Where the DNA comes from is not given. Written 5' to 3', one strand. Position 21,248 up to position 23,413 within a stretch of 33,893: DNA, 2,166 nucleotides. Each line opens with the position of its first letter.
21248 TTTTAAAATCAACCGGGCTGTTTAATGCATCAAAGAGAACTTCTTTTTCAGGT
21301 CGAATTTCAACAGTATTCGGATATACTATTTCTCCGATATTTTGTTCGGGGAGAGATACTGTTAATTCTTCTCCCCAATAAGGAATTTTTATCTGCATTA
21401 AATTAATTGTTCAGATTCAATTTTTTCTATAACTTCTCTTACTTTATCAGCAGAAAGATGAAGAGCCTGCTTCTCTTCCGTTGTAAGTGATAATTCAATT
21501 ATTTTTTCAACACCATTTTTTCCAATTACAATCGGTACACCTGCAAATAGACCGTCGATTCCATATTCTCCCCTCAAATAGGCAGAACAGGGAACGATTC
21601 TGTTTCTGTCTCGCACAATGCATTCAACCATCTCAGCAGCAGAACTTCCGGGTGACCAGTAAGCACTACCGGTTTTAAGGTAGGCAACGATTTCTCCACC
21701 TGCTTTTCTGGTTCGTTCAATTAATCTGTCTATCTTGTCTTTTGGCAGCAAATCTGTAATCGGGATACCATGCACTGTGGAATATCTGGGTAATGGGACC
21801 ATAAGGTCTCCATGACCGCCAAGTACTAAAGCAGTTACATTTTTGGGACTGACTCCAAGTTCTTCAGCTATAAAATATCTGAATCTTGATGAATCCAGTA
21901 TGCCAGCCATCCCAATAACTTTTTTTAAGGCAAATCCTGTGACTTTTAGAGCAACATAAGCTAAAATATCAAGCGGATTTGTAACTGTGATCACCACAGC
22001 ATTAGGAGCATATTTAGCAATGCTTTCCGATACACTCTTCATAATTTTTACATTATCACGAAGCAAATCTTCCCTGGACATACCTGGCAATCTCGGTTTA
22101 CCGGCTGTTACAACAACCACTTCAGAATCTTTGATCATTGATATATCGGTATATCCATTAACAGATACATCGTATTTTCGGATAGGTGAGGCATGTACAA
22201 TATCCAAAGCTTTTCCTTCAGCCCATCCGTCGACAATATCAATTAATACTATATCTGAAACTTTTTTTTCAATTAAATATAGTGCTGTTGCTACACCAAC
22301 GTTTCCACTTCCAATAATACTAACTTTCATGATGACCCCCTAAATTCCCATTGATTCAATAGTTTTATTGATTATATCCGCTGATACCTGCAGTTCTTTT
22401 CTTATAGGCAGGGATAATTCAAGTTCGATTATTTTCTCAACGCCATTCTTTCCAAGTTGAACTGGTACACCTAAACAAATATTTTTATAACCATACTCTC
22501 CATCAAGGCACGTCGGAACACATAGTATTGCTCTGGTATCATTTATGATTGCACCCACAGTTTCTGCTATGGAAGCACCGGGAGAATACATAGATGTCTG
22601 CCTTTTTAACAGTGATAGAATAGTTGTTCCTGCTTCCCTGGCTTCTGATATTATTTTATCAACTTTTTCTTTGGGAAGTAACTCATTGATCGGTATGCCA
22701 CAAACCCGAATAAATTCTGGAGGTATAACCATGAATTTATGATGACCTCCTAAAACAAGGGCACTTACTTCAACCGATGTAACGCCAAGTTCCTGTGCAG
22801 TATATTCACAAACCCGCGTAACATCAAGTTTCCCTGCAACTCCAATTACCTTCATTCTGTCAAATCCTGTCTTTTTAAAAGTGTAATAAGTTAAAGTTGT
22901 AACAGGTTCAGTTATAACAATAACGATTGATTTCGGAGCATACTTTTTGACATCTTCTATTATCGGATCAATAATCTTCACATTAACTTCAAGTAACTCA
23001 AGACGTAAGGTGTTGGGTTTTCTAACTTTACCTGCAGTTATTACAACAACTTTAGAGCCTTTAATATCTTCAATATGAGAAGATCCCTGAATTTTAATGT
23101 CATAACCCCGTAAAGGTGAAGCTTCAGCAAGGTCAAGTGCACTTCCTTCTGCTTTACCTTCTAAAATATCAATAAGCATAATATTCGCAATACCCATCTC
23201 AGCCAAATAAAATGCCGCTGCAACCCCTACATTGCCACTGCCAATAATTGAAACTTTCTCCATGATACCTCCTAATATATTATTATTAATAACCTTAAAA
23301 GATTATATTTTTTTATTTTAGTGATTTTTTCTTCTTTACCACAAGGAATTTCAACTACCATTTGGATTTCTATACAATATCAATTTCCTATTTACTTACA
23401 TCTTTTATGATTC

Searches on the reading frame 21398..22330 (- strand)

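Call 3: search_protein_families(library=pfam, proteins=[window:21398-22330:-], max_evalue=0.01)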
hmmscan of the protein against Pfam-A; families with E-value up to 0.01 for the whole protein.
window:21398-22330:- (310 aa): 4 families
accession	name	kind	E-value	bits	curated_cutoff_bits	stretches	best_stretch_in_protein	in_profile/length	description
PF00056.29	Ldh_1_N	-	6.7e-40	136.8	27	1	1-140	1-141/141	lactate/malate dehydrogenase, NAD binding domain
PF02866.23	Ldh_1_C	-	5e-35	121.5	22.6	1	145-307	3-173/174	lactate/malate dehydrogenase, alpha/beta C-terminal domain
PF03721.20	UDPG_MGDP_dh_N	-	0.00035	20.7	27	1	1-115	1-118/187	UDP-glucose/GDP-mannose dehydrogenase family, NAD binding domain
PF02056.22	Glyco_hydro_4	-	0.00048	20.2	23.2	1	94-141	121-166/183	Family 4 glycosyl hydrolase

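Call 6: search_protein_families(library=ncbifam, proteins=[window:21398-22330:-], max_evalue=0.001)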
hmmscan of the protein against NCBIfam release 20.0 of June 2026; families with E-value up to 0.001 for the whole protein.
window:21398-22330:- (310 aa): 12 families
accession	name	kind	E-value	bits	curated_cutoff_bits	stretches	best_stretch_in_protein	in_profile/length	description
NF004863.0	PRK06223.1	subfamily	1.5e-131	438.2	283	1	1-306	4-309/313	malate dehydrogenase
TIGR01763.1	MalateDH_bact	equivalog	8.4e-123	409.4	351.85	1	1-302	2-303/305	malate dehydrogenase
TIGR01771.1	L-LDH-NAD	equivalog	7e-78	262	303.55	1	5-298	1-298/299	L-lactate dehydrogenase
NF000824.0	PRK00066.1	subfamily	5.9e-74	249.2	339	1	2-304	8-314/316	L-lactate dehydrogenase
NF041314.1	Malate_DH_Halo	equivalog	1.6e-56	191.7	550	1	2-304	3-303/304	malate dehydrogenase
TIGR01772.1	MDH_euk_gproteo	equivalog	8.9e-38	130.3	273.05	1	2-303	1-306/313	malate dehydrogenase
TIGR01759.1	MalateDH-SF1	subfamily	6.5e-25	87.8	345.65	1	66-299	77-322/327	malate dehydrogenase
NF003916.0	PRK05442.1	equivalog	6.6e-21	74.6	271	1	65-304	78-323/328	malate dehydrogenase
TIGR01758.1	MDH_euk_cyt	equivalog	2e-16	60.4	470.4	1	63-299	70-317/324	malate dehydrogenase, NAD-dependent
TIGR01756.1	LDH_protist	equivalog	1.3e-10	40.9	486.25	1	65-179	57-173/313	lactate dehydrogenase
TIGR01757.1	Malate-DH_plant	equivalog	9.3e-09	34.4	598.3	1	59-222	111-278/387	malate dehydrogenase, NADP-dependent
NF045599.1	bili_reduct_long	exception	0.00063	18.1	750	1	2-76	506-581/641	bilirubin reductase, long form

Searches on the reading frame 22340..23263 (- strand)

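Call 3: search_protein_families(library=pfam, proteins=[window:22340-23263:-], max_evalue=0.01)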
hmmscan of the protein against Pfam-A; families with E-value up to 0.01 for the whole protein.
window:22340-23263:- (307 aa): 6 families
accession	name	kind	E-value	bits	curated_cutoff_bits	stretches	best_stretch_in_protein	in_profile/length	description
PF00056.29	Ldh_1_N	-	1.7e-32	112.8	27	1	3-141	2-141/141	lactate/malate dehydrogenase, NAD binding domain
PF02866.23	Ldh_1_C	-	3.6e-19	69.8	22.6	1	145-304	2-169/174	lactate/malate dehydrogenase, alpha/beta C-terminal domain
PF00899.27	ThiF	-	0.00026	20.6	28.1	1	3-32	22-51/238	ThiF family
PF02056.22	Glyco_hydro_4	-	0.0016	18.5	23.2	1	95-142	121-166/183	Family 4 glycosyl hydrolase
PF02826.25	2-Hacid_dh_C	-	0.0026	17.6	25.1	0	61-138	28-118/178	D-isomer specific 2-hydroxyacid dehydrogenase, NAD binding domain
PF03721.20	UDPG_MGDP_dh_N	-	0.0038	17.2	27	1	3-37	2-35/187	UDP-glucose/GDP-mannose dehydrogenase family, NAD binding domain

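Call 6: search_protein_families(library=ncbifam, proteins=[window:22340-23263:-], max_evalue=0.001)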
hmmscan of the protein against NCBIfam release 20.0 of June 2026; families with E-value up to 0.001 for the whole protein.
window:22340-23263:- (307 aa): 10 families
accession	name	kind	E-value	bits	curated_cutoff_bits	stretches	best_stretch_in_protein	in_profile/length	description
NF004863.0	PRK06223.1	subfamily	5.1e-97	324.8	283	1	1-305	3-307/313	malate dehydrogenase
TIGR01763.1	MalateDH_bact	equivalog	1.4e-89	300.3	351.85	1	2-303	2-303/305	malate dehydrogenase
TIGR01771.1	L-LDH-NAD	equivalog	8.7e-62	209.1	303.55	1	6-299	1-298/299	L-lactate dehydrogenase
NF000824.0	PRK00066.1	subfamily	1.8e-61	208.2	339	1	2-305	7-314/316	L-lactate dehydrogenase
NF041314.1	Malate_DH_Halo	equivalog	9.9e-44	149.7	550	1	1-303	1-301/304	malate dehydrogenase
TIGR01772.1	MDH_euk_gproteo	equivalog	7.8e-23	81.2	273.05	1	3-302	1-304/313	malate dehydrogenase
TIGR01759.1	MalateDH-SF1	subfamily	7.5e-15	54.7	345.65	1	39-298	50-320/327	malate dehydrogenase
NF003916.0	PRK05442.1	equivalog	2.3e-11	43.3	271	1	35-299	48-317/328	malate dehydrogenase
TIGR01758.1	MDH_euk_cyt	equivalog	8.5e-07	28.7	470.4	1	61-296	67-313/324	malate dehydrogenase, NAD-dependent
NF006204.0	PRK08328.1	equivalog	0.00072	19.2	339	0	3-33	29-59/231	hypothetical protein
